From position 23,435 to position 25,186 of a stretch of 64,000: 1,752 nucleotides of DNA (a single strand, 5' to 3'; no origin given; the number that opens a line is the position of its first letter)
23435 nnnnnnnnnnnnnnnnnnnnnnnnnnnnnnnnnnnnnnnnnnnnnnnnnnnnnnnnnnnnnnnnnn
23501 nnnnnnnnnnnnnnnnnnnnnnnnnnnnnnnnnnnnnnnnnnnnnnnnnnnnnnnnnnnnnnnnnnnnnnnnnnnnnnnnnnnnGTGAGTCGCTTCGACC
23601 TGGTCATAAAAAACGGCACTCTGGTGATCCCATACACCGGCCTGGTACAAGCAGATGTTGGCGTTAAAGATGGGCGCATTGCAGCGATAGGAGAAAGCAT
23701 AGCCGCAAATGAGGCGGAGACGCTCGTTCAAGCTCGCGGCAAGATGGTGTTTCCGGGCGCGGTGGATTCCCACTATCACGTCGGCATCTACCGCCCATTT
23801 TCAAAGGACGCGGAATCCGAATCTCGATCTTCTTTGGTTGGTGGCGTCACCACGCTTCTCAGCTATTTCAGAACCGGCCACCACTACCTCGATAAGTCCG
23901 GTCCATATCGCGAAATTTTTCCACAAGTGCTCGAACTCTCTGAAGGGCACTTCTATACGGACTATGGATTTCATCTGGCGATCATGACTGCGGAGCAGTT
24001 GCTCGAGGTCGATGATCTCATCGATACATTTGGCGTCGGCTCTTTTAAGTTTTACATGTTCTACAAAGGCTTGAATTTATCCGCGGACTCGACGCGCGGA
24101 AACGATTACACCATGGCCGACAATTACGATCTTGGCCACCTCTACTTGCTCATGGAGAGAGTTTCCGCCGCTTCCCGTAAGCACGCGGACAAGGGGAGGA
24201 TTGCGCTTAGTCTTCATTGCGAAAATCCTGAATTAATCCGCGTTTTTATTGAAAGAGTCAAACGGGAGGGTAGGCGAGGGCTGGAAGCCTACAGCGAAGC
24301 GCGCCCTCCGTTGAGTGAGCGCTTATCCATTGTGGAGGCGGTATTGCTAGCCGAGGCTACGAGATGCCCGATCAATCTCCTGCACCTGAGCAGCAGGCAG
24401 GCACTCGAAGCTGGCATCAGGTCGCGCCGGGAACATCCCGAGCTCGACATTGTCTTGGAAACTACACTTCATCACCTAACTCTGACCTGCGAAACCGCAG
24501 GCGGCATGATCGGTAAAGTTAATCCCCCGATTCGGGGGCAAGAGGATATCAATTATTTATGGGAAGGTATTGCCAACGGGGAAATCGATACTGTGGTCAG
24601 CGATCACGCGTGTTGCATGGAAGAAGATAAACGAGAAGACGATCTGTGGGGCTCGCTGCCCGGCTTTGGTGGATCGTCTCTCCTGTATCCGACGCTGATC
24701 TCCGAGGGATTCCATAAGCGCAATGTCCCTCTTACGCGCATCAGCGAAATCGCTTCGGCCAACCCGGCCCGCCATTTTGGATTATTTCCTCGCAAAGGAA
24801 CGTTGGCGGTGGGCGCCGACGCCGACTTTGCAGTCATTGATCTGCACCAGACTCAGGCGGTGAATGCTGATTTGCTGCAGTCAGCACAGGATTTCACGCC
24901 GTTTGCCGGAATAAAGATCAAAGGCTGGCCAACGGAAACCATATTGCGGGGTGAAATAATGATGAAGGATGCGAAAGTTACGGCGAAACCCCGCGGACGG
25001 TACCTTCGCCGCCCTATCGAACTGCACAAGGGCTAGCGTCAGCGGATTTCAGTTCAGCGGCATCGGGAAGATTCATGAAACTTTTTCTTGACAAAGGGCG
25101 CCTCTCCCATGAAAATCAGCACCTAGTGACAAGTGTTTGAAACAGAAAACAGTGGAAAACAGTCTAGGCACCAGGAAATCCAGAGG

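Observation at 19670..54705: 35-kb hydrolase-dominated catabolic supercluster that matches no described pathway (candidate N-heterocycle / cyclic-amide degradation system)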

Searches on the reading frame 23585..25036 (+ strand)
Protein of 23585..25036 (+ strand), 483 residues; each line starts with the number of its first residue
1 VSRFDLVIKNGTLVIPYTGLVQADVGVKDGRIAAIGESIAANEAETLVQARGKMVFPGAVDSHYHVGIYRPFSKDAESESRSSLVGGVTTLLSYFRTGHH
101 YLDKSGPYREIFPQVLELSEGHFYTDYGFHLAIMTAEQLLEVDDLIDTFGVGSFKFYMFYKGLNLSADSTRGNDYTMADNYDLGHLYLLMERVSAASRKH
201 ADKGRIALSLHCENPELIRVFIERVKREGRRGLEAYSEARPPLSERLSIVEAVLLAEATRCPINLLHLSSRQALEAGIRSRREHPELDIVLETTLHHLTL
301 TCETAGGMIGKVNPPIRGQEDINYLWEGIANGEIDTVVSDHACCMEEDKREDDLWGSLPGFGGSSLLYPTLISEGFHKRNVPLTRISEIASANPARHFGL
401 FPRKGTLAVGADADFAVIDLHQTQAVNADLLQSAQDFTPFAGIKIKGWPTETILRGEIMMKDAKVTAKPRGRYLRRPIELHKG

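Call 3: search_protein_families(library=pfam, proteins=[window:23585-25036:+])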
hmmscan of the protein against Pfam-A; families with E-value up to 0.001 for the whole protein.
window:23585-25036:+ (483 aa): 3 families
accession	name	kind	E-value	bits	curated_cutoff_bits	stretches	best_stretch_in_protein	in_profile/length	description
PF01979.26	Amidohydro_1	-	2.3e-14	53.8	25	1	318-458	228-344/345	Amidohydrolase family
PF07969.17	Amidohydro_3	-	9.5e-10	39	29.7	1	380-458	406-470/472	Amidohydrolase family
PF00449.26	Urease_alpha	-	2.9e-06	28.1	23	1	4-39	66-100/121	Urease alpha-subunit, N-terminal domain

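Call 6: search_protein_families(library=ncbifam, proteins=[window:23585-25036:+], max_evalue=0.00001)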
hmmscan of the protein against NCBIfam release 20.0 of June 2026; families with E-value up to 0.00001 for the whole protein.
window:23585-25036:+ (483 aa): 55 families (the best 25 are shown)
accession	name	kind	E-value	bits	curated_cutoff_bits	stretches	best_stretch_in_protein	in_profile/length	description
NF004839.0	PRK06189.1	equivalog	1.7e-77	261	631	1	3-476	2-447/451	allantoinase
NF009941.0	PRK13404.1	subfamily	4.1e-74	249.9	647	1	2-476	2-461/478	dihydropyrimidinase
TIGR03178.1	allantoinase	equivalog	9.4e-74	248.8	357.85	1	5-475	1-440/441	allantoinase AllB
TIGR02033.1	D-hydantoinase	equivalog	4.7e-69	233.5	393.25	2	208-476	179-454/454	dihydropyrimidinase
TIGR00857.1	pyrC_multi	subfamily_domain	2.9e-62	211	279.05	2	198-462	153-411/412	dihydroorotase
NF006559.0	PRK09060.1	equivalog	3.1e-61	207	482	2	208-474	178-436/444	dihydroorotase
NF002668.0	PRK02382.1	equivalog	2e-60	204.8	452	2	193-473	156-425/436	dihydroorotase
NF058538.1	ergo_util_ErtD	equivalog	1.8e-58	198.5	600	2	204-475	173-445/446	hydantoin-5-propionate amidohydrolase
NF005960.0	PRK08044.1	equivalog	3.2e-57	194.2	688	1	3-475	2-449/453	allantoinase AllB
NF058539.1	ergo_uti2_ErtD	equivalog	3.4e-57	194.3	650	2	203-472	172-443/449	hydantoin-5-propionate amidohydrolase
NF005751.0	PRK07575.1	equivalog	4.7e-46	157.1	529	2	203-474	170-434/440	dihydroorotase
NF003271.0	PRK04250.1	equivalog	1.3e-45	155.8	405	1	11-474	8-402/407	dihydroorotase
NF006837.0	PRK09357.1-2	equivalog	4.3e-45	154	575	2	198-463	166-425/428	dihydroorotase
NF006844.0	PRK09357.2-5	equivalog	1.9e-38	132.6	701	2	209-462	178-422/422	dihydroorotase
NF006841.0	PRK09357.2-2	equivalog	1.5e-36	126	640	1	206-461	169-418/421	dihydroorotase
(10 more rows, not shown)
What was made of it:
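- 23585..25036 (+): g4: cyclic amidohydrolase (D-hydantoinase/allantoinase/dihydropyrimidinase class). Below all equivalog cutoffs (call 6).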

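Call 29: search_solved_structures(query=window:23585-25036:+, max_evalue=1e-20)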
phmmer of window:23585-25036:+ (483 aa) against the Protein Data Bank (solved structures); distinct sequences matched with E-value up to 1e-20: 50.
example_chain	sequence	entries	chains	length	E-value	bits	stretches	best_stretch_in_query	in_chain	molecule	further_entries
1nfg_A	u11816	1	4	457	2.1e-56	195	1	207-476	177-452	D-hydantoinase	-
3hm7_A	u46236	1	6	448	7.7e-56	193.1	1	2-462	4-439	Allantoinase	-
1gkr_A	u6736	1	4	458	6.9e-53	183.4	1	208-468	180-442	NON-ATP DEPENDENT L-SELECTIVE HYDANTOINASE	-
8hfd_A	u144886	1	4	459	1.1e-47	166.2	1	202-476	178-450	Allantoinase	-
1gkp_A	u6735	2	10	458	1.2e-47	166.1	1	6-476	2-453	HYDANTOINASE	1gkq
3e74_A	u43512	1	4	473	1.5e-47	165.8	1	202-474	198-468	Allantoinase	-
4tqt_A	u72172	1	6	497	3.4e-47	164.6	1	195-476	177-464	D-hydantoinase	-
1k1d_A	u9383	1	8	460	5.1e-47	164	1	208-476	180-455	D-hydantoinase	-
5ykd_A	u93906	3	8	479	3.3e-45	158.1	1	209-478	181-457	D-hydantoinase/dihydropyrimidinase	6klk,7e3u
5e5c_A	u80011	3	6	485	3.5e-45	158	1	209-478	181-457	D-hydantoinase/dihydropyrimidinase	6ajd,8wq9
3dc8_A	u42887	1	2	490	4e-45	157.8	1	6-476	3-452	Dihydropyrimidinase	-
1yny_A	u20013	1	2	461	2.2e-40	142.2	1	8-476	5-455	D-Hydantoinase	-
4kir_A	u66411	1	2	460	2.3e-40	142.1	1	208-476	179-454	D-hydantoinase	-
4kqn_A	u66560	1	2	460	3.1e-40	141.7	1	208-476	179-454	D-hydantoinase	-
4yiw_A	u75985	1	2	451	7.4e-40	140.4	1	195-460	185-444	Dihydroorotase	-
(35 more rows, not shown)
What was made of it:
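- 23585..25036 (+): PDB 1nfg at 2e-56 and 3hm7 at 8e-56 (call 29).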

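Call 35: find_encoding_contigs(protein=window:23585-25036:+, flank=10000, max_places=3)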
Protein window:23585-25036:+ (483 aa): 22 contigs read that carry it; 3 places shown.
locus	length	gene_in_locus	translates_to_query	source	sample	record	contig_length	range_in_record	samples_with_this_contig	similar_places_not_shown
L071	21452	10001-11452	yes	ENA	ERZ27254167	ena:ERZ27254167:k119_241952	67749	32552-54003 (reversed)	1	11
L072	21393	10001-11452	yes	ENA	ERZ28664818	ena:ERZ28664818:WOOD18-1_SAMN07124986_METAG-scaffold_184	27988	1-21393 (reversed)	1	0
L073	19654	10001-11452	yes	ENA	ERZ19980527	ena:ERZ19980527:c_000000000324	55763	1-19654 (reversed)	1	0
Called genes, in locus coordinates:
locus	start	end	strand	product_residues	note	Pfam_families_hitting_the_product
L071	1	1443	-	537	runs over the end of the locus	PF00450:Peptidase_S10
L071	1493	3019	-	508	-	PF00450:Peptidase_S10, PF12146:Hydrolase_4 (weak)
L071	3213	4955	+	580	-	PF05299:Peptidase_M61 (faint)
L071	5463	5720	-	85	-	PF02321:OEP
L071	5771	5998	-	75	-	-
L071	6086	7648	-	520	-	PF04223:CitF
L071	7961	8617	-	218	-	PF13189:Cytidylate_kin2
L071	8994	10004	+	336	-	PF00285:Citrate_synt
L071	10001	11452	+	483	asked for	PF00449:Urease_alpha (weak), PF07969:Amidohydro_3 (faint), PF01979:Amidohydro_1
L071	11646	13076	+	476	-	PF01979:Amidohydro_1, PF07969:Amidohydro_3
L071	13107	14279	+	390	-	PF01042:Ribonuc_L-PSP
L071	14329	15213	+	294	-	PF04909:Amidohydro_2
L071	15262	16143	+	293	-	PF04909:Amidohydro_2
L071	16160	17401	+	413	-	PF00083:Sugar_tr, PF07690:MFS_1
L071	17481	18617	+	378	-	PF26233:NicX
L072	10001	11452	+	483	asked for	PF00449:Urease_alpha (weak), PF07969:Amidohydro_3 (faint), PF01979:Amidohydro_1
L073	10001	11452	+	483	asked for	PF00449:Urease_alpha (weak), PF07969:Amidohydro_3 (faint), PF01979:Amidohydro_1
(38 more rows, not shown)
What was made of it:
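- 22578..23588 (+): g3: citryl-CoA lyase-like protein (citrate-synthase C-terminal fold). Its stop overlaps the start of g4. Gene call from call 35.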
